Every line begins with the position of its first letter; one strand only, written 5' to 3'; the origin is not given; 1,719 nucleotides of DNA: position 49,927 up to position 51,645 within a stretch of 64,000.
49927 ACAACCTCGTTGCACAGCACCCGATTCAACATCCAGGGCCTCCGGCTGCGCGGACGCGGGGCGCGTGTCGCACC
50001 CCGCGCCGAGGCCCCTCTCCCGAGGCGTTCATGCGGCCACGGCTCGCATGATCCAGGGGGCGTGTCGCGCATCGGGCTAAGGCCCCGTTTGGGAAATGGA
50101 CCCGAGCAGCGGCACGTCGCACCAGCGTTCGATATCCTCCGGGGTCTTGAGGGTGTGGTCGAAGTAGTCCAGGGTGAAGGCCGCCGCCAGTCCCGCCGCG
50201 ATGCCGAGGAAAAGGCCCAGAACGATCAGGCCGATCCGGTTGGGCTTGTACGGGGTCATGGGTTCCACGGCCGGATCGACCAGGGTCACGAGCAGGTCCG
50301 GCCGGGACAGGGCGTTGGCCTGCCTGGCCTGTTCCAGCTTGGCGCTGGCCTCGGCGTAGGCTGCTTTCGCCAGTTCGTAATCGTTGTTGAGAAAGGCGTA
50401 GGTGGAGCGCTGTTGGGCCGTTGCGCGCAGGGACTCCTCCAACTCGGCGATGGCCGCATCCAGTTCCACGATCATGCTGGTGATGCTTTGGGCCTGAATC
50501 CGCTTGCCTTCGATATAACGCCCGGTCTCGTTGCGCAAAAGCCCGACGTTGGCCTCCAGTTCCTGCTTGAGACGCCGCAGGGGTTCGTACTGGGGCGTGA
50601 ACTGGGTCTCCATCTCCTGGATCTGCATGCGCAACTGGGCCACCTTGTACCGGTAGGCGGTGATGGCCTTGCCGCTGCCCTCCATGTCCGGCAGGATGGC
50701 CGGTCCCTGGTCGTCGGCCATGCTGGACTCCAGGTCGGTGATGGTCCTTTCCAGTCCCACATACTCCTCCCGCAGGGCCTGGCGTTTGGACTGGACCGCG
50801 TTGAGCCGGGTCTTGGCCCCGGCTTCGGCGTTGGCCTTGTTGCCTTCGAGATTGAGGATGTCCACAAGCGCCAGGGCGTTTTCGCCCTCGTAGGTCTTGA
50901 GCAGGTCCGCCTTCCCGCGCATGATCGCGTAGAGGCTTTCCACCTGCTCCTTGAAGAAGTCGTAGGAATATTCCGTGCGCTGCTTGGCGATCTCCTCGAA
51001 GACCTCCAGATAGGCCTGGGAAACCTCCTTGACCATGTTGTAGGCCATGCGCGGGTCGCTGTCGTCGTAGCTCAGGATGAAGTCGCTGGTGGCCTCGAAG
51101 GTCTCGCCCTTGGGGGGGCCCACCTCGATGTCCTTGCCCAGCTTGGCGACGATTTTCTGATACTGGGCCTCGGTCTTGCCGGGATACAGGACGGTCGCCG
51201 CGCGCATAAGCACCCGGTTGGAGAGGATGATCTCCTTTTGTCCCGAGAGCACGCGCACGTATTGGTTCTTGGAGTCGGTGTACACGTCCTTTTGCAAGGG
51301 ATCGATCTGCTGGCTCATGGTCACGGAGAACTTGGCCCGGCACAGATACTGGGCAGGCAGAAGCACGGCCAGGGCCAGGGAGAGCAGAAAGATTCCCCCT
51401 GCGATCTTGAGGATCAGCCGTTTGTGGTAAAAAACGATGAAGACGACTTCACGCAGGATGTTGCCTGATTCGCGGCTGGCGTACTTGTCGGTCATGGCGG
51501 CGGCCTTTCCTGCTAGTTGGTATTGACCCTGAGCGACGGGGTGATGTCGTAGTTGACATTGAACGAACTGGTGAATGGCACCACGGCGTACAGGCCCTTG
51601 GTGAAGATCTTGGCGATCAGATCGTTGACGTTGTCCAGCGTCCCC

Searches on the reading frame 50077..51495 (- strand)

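Call 6: search_protein_families(library=pfam, proteins=[window:50077-51495:-], max_evalue=0.01)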
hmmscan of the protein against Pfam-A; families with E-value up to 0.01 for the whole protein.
window:50077-51495:- (472 aa): 2 families
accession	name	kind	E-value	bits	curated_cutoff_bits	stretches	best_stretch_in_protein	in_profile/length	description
PF13807.11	GNVR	-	7.4e-06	26.2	27.7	1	369-440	9-78/82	G-rich domain on putative tyrosine kinase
PF02706.20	Wzz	-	0.0031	18.2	25.5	1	14-99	5-87/91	Chain length determinant protein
